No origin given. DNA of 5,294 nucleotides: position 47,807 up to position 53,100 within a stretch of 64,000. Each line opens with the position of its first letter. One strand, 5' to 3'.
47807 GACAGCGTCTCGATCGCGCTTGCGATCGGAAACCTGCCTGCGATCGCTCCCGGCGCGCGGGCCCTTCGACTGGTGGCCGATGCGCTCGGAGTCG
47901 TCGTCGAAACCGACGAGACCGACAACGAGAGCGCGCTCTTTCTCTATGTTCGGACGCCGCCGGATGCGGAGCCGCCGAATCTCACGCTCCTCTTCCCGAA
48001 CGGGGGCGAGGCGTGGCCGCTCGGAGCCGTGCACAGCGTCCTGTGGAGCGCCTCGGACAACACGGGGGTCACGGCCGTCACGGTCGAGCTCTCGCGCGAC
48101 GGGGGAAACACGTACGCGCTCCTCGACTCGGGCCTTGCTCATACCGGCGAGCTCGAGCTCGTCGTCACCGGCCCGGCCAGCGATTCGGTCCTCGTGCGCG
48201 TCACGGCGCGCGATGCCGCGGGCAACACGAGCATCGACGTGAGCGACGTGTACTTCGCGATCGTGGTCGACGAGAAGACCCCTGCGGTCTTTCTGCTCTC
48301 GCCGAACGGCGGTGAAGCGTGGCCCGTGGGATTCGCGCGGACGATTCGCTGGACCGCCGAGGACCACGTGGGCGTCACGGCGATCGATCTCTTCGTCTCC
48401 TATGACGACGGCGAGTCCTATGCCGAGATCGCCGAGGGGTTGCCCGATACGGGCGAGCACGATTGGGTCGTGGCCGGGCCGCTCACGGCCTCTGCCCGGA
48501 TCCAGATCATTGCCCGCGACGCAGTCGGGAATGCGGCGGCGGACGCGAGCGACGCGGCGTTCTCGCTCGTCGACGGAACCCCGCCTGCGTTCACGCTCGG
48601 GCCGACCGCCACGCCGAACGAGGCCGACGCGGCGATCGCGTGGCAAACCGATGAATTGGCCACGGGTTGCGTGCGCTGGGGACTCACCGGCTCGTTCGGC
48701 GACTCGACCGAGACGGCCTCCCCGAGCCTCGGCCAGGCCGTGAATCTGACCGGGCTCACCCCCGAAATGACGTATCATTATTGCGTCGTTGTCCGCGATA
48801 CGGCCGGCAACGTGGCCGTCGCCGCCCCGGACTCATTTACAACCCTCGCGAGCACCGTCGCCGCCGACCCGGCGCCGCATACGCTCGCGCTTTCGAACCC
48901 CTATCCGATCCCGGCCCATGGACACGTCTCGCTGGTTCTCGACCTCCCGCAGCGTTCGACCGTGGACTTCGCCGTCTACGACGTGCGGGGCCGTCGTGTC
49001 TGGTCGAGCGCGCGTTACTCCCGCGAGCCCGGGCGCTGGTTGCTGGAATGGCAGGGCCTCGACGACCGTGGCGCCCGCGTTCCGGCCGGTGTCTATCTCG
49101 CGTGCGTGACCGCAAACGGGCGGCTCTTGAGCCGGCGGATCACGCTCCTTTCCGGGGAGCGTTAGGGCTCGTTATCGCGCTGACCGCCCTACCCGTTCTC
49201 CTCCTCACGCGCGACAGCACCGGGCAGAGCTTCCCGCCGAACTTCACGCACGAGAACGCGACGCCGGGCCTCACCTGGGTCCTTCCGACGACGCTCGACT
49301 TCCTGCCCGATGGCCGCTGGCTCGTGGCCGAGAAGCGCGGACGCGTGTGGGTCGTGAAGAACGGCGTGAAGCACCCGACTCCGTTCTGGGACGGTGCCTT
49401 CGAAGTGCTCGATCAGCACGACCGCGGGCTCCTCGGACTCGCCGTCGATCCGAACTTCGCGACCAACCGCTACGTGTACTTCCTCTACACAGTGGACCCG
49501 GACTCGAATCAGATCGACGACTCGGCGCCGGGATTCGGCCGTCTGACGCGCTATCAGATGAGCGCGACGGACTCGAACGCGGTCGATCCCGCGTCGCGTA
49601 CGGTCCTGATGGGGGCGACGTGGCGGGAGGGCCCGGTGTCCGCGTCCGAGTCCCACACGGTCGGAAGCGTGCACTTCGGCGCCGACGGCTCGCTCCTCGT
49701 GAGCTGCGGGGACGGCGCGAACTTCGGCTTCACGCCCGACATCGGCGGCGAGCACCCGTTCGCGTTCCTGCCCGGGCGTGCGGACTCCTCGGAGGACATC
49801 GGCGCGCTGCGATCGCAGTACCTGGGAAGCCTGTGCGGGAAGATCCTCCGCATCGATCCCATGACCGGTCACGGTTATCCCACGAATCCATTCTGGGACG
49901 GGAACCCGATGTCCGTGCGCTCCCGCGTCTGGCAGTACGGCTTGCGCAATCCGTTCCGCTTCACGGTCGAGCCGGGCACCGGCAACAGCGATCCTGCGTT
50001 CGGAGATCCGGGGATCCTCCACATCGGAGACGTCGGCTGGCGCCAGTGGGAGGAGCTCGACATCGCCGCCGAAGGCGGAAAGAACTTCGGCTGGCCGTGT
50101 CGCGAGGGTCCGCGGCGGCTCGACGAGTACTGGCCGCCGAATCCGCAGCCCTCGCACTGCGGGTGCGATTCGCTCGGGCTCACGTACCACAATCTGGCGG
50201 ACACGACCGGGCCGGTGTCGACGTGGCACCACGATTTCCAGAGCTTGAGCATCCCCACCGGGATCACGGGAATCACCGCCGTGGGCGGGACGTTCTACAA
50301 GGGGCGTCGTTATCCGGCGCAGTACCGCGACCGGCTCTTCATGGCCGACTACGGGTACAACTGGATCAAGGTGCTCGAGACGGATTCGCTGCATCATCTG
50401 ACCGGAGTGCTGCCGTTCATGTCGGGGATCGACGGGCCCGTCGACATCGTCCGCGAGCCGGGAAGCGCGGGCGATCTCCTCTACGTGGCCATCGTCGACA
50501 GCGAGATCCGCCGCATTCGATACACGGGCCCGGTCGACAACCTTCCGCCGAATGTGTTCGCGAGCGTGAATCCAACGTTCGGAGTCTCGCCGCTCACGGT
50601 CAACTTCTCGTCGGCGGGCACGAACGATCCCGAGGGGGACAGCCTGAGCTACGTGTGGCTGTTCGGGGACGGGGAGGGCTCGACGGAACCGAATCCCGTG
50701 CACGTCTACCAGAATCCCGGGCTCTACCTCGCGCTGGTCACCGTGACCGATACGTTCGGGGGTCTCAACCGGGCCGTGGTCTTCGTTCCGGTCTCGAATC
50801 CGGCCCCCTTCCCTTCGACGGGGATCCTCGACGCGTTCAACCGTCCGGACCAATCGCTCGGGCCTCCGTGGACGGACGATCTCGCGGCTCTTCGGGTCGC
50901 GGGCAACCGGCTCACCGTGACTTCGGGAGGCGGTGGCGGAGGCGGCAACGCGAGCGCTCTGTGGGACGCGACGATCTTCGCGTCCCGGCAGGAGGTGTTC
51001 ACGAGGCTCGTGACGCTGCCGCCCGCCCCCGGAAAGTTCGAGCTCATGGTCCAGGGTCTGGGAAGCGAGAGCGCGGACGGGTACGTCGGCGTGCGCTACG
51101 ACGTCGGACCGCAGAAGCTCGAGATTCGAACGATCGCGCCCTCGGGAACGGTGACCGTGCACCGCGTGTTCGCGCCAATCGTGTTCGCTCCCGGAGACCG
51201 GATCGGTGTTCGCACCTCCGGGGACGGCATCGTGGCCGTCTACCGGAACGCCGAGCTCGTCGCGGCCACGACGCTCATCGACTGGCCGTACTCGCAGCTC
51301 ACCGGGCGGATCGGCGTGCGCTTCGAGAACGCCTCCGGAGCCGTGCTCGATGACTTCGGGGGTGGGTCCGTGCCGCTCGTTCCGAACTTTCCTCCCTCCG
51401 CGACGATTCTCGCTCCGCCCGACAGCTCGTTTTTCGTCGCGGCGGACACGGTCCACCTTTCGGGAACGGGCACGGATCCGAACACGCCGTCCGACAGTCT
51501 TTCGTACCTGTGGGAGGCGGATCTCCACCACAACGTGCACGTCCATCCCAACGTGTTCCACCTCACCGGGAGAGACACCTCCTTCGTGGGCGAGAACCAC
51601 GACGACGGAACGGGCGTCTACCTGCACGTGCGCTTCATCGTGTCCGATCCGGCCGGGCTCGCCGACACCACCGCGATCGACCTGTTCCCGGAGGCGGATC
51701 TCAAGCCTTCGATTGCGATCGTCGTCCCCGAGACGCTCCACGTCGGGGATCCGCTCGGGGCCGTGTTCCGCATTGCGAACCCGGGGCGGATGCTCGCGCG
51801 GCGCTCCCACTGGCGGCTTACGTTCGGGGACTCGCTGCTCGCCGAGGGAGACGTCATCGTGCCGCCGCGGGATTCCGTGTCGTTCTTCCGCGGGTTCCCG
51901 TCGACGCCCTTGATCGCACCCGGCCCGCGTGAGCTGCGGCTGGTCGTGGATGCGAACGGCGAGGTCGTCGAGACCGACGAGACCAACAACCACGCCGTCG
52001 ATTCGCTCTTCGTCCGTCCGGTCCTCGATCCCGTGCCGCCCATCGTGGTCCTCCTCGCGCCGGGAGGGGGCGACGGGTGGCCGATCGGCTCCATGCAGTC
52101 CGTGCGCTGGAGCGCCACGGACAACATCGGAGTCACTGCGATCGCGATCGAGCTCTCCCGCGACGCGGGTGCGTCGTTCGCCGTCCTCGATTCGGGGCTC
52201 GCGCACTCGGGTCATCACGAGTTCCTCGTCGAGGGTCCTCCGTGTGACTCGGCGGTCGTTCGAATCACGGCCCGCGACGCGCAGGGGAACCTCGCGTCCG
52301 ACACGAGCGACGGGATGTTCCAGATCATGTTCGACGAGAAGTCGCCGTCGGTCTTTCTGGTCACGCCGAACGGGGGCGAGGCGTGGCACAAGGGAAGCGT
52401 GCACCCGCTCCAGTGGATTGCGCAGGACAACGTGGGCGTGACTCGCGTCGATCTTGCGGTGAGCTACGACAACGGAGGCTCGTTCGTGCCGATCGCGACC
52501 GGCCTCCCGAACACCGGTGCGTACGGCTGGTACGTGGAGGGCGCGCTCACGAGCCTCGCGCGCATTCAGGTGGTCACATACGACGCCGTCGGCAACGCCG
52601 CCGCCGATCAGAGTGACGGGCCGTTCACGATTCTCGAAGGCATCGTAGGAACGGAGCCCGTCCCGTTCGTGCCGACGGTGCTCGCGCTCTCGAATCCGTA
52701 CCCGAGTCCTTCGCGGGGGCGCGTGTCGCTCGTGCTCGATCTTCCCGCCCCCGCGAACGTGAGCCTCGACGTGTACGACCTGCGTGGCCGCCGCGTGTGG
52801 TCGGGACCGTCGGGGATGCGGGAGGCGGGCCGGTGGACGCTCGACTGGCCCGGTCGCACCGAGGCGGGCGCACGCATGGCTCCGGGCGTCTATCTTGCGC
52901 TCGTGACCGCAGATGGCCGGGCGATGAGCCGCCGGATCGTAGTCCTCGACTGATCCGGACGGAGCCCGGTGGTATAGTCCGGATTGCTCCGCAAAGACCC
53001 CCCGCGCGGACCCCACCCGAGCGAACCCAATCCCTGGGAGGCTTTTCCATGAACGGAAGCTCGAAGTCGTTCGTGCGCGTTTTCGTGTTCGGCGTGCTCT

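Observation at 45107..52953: Tandem duplicated giant secreted proteins: GSDH beta-propeller + PKD + Ig-like repeats + T9SS C-terminal domain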

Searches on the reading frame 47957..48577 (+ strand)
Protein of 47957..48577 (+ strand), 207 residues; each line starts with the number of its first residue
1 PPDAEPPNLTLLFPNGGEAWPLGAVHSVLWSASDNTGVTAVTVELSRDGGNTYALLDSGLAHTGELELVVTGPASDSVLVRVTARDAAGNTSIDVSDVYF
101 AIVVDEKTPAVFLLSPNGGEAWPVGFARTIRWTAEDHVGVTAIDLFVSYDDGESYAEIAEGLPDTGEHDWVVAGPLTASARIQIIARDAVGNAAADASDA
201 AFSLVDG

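Call 38: search_protein_families(library=pfam, proteins=[window:47957-48577:+], max_evalue=5)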
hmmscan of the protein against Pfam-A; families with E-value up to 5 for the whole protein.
seq(207 aa): 5 families
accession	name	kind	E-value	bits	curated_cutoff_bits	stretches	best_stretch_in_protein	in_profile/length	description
PF17957.7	Big_7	-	5.9e-06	27.3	24.1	2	7-51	1-43/70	Bacterial Ig domain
PF10342.15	Kre9_KNH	-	0.00017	22.7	24.6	1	115-188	1-79/94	Kre9/KNH-like N-terminal Ig-like domain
PF17936.7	Big_6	-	0.0011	19.6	27.6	1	42-95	26-77/83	Bacterial Ig domain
PF02494.22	HYR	-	0.033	14.9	21.7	0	116-142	48-73/81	HYR domain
PF23616.1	Ig_GEX2_N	-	0.29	11.7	27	0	74-108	16-53/105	GEX2 N-terminal Ig-like domain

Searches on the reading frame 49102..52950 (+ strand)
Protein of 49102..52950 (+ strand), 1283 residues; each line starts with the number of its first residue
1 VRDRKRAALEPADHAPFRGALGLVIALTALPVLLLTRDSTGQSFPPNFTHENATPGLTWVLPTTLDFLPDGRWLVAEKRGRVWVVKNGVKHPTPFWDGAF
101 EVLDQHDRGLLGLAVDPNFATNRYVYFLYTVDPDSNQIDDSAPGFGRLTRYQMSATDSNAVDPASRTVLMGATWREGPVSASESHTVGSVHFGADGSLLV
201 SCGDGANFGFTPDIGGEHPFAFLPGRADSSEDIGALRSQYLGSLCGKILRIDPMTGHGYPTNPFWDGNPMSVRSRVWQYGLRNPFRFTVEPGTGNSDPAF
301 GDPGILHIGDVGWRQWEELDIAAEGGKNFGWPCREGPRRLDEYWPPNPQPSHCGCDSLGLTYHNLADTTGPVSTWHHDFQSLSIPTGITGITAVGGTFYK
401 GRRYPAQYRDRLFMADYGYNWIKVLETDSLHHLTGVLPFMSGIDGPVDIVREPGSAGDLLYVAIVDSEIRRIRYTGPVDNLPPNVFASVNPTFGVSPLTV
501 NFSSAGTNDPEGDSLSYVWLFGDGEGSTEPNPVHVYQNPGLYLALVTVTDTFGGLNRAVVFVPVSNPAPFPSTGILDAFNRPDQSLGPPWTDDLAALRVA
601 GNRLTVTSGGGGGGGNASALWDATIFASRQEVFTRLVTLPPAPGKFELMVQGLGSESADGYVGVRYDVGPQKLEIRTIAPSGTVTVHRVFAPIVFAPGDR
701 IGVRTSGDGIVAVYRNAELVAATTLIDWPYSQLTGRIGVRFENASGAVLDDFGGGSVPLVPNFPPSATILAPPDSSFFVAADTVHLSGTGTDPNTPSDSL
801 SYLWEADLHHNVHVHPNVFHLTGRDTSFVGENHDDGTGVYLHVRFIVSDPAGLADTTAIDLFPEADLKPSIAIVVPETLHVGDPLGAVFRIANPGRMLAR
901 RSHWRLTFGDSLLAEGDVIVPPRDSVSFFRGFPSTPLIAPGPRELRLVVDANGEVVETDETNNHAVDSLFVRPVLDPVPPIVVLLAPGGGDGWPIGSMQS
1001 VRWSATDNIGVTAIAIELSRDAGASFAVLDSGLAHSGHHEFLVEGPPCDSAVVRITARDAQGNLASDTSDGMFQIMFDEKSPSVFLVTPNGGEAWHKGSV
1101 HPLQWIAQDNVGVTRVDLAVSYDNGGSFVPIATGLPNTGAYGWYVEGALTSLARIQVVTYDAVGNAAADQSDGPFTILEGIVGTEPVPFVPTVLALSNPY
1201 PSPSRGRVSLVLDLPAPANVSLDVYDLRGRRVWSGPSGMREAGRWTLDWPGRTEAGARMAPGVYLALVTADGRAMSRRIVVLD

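Call 7: search_protein_families(library=pfam, proteins=[window:49102-52950:+], max_evalue=0.01)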
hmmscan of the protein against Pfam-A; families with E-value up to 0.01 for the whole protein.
window:49102-52950:+ (1283 aa): 6 families
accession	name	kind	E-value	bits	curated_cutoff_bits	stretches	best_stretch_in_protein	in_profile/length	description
PF07995.17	GSDH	-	1.7e-28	100.3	25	1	62-335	4-223/332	Glucose / Sorbosone dehydrogenase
PF18911.6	PKD_4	-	2.8e-15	56.6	27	1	495-556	15-76/85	PKD domain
PF00801.26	PKD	-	1.3e-11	44.8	23.5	1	488-560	5-77/80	PKD domain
PF13860.13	FlgD_ig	-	6.4e-08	32.9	27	1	1207-1271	11-76/79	FlgD Ig-like domain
PF17957.7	Big_7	-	2e-06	28.8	24.1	0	1082-1134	1-45/70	Bacterial Ig domain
PF07705.17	CARDB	-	4.9e-05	23.9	22.7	1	865-964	2-98/101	CARDB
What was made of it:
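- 49228..50529 (+): B aa 43-476: GSDH-type propeller, 68% identical to A's. Pfam GSDH 100.3 bits (call 7).
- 52684..52950 (+): B aa about 1195-1283: T9SS type A-like C-terminal domain. FlgD_ig 32.9 bits (call 7).
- On CARDB (PF07705): 24.0 and 23.9 bits against a cutoff of 22.7, so marginal (call 7).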

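Call 9: search_protein_families(library=ncbifam, proteins=[window:49102-52950:+], max_evalue=0.1)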
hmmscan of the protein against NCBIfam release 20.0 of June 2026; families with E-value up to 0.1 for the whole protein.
window:49102-52950:+ (1283 aa): 7 families
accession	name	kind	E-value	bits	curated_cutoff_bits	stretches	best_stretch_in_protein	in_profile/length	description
TIGR03606.1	non_repeat_PQQ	subfamily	1.1e-11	44.2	434.55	1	104-336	75-272/454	glucose/sorbosone family PQQ-dependent dehydrogenase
TIGR04183.1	Por_Secre_tail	domain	7.1e-06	25.9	23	1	1200-1281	2-71/72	T9SS type A sorting domain-containing protein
TIGR02604.1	Piru_Ver_Nterm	subfamily_domain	0.00019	20.9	122.2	1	390-423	262-295/367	PVC-type heme-binding CxxCH protein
NF005176.1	PRK06655.1-1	equivalog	0.0025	17.7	230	1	1216-1271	95-150/197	flagellar hook assembly protein FlgD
NF009276.0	PRK12633.1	equivalog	0.0095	15.7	383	1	1205-1271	115-182/234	flagellar basal body rod modification protein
NF033707.1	T9SS_sortase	equivalog_domain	0.017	12.7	420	1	1200-1269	1002-1076/1095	type IX secretion system sortase PorU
NF009277.0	PRK12634.1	equivalog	0.08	13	333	0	1204-1269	108-173/221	flagellar basal body rod modification protein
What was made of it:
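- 52684..52950 (+): TIGR04183 25.9 bits, above the cutoff of 23 (call 9).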
